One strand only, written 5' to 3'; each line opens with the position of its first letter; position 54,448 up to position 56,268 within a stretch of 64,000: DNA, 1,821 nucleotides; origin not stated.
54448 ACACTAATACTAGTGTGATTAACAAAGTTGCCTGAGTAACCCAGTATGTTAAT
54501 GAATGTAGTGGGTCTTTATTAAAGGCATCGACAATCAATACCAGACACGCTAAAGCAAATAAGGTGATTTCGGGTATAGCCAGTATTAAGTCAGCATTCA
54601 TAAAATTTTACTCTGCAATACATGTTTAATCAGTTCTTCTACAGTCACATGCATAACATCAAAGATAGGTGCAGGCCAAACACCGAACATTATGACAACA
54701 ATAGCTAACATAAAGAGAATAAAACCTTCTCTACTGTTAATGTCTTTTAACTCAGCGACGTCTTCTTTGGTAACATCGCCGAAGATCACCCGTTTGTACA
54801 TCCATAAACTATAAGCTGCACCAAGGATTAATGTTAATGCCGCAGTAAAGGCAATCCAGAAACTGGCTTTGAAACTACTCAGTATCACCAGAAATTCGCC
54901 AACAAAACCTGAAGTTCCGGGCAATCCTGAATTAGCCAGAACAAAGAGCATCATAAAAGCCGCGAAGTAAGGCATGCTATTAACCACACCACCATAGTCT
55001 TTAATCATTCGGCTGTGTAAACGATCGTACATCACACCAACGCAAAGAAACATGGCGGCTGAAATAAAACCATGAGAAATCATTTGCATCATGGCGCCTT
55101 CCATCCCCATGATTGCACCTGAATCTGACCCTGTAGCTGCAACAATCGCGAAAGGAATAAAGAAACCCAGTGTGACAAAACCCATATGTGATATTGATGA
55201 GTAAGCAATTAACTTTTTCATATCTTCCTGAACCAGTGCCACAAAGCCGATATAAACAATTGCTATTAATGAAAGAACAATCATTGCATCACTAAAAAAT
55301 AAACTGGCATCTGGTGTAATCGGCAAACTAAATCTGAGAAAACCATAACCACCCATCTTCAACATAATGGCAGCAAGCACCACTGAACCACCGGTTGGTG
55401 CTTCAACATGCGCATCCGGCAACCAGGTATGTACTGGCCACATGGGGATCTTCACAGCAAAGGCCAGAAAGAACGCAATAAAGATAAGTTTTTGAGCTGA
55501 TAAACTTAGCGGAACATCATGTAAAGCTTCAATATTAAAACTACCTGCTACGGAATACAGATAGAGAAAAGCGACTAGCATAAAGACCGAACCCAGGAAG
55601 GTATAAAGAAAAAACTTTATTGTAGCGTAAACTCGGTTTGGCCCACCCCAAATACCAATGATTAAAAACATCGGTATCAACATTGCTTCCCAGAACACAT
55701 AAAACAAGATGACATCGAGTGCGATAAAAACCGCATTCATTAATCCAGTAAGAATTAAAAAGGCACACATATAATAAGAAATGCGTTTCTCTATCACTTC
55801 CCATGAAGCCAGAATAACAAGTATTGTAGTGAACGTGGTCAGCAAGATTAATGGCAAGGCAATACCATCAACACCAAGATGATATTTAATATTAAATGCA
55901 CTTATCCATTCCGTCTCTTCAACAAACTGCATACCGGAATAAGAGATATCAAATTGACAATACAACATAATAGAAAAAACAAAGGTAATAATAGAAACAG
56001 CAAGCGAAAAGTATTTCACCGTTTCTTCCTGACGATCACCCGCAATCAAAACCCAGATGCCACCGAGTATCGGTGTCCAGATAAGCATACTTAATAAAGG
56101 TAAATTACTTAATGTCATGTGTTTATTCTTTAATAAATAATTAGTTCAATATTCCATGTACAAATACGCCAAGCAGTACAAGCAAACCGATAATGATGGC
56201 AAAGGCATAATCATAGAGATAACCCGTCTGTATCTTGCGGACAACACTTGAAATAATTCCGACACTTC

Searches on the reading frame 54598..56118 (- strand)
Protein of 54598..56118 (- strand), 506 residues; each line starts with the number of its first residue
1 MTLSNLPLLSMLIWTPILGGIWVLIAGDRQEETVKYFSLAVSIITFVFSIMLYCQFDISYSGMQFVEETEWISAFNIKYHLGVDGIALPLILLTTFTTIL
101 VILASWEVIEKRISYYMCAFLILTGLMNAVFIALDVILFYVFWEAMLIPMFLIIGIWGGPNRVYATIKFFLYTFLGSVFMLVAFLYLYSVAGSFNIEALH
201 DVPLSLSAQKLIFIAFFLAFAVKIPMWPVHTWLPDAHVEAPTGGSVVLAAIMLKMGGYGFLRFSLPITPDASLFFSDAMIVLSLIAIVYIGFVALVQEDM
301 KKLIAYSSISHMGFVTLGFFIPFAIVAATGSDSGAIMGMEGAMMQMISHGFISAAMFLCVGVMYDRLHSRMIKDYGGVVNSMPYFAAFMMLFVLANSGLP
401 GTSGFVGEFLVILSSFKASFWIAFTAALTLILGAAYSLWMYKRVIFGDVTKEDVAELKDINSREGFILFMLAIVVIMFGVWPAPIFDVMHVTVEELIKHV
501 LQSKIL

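Call 56: search_protein_families(library=pfam, proteins=[window:54598-56118:-], max_evalue=0.00001)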
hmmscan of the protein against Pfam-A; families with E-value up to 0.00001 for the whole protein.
window:54598-56118:- (506 aa): 2 families
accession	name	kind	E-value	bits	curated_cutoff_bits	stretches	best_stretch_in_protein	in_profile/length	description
PF00361.26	Proton_antipo_M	-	3e-80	270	21.5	1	133-429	1-289/294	NADH:quinone oxidoreductase/Mrp antiporter, TM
PF01059.23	Oxidored_q5_N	-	4.7e-06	27.1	22.7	1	45-129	21-105/110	NADH-ubiquinone oxidoreductase chain 4, amino terminus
